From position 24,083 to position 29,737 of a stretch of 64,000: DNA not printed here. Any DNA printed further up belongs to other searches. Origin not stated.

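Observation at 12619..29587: A ~17 kb block of unassignable genes dominated by three giant coiled-coil / glycine-zipper proteins and a polytopic membrane protein: candidate undescribed envelope apparatus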

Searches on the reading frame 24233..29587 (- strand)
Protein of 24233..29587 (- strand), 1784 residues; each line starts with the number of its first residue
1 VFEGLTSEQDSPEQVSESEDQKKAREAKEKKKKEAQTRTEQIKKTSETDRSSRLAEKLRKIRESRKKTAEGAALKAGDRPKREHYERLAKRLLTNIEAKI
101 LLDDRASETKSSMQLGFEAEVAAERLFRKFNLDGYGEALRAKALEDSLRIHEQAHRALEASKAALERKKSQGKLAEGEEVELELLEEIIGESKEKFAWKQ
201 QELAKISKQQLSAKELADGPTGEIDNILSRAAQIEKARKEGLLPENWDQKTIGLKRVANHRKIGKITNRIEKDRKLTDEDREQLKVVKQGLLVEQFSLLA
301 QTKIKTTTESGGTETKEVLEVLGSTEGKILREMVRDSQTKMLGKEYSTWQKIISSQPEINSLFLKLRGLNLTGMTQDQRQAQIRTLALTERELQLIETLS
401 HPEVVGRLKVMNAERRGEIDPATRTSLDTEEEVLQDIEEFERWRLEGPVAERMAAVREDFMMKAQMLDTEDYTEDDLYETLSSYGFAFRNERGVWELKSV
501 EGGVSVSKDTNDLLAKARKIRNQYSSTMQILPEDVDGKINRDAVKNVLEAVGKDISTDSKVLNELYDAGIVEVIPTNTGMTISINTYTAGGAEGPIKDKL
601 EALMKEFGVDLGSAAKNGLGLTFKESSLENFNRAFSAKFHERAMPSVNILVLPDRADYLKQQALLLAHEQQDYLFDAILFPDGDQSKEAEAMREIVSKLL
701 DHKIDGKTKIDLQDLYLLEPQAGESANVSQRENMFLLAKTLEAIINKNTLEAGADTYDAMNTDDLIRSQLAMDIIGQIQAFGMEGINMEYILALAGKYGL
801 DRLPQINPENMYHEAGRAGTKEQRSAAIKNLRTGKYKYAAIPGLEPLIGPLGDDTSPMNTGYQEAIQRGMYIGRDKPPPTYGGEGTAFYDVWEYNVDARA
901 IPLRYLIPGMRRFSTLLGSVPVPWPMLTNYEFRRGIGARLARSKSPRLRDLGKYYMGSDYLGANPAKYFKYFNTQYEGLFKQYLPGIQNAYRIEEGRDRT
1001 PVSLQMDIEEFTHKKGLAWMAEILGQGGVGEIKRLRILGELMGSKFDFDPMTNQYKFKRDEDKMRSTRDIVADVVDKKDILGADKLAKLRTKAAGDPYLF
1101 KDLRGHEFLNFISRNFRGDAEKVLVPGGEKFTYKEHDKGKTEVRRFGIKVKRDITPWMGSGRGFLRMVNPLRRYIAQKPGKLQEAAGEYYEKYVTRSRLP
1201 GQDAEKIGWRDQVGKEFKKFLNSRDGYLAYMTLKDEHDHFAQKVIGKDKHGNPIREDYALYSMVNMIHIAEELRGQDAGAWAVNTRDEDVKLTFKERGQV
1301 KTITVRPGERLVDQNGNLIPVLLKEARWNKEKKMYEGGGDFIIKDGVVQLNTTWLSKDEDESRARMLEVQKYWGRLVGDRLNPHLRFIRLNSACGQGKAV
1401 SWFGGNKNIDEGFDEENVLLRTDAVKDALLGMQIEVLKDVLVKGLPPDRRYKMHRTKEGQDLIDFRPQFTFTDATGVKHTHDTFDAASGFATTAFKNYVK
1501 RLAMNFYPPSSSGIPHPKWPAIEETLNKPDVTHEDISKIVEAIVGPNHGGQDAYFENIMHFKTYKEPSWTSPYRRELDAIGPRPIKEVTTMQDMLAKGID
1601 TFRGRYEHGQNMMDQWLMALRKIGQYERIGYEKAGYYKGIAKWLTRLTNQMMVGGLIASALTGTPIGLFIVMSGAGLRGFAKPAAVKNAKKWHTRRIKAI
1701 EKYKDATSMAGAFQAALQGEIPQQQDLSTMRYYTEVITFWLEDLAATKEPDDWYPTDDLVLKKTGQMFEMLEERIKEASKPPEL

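Call 5: search_protein_families(library=pfam, proteins=[window:24233-29587:-], max_evalue=0.1)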
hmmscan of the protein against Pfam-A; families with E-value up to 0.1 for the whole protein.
window:24233-29587:- (1784 aa): 0 families

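Call 9: search_protein_families(library=phrogs, proteins=[window:24233-29587:-], max_evalue=0.1)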
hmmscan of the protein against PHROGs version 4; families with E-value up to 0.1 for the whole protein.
window:24233-29587:- (1784 aa): 0 families

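Call 10: search_protein_families(library=ncbifam, proteins=[window:24233-29587:-], max_evalue=0.1)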
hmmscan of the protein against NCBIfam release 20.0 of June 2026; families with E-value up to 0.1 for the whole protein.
window:24233-29587:- (1784 aa): 1 family
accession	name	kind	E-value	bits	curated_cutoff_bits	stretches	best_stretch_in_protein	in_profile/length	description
TIGR01357.1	aroB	equivalog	0.072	12.3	305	0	648-709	23-85/344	3-dehydroquinate synthase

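Call 14: search_solved_structures(query=window:24233-29587:-, max_evalue=1)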
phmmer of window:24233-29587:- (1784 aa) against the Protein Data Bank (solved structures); distinct sequences matched with E-value up to 1: 1.
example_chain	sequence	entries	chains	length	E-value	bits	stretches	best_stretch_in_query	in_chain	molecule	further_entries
5b3d_A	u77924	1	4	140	0.18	11.9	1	386-455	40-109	Flagella synthesis protein FlgN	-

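Call 35: find_homologous_proteins(query=window:24233-29587:-, max_evalue=0.001)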
Query window:24233-29587:- (1784 aa): 1 proteins with E <= 0.001 among 8000 candidates.
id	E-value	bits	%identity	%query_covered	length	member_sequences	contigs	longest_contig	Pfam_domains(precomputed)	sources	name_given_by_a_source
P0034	0.0e+0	4036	100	100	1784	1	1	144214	-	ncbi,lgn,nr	ncbi:hypothetical protein JW978_02225 [Candidatus Dojkabacteria bacterium]|nr:hypothetical protein [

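Call 121: search_protein_families(library=padloc, proteins=[window:24233-29587:-], max_evalue=0.01)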
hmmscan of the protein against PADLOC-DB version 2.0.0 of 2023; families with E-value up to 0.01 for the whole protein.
window:24233-29587:- (1784 aa): 0 families
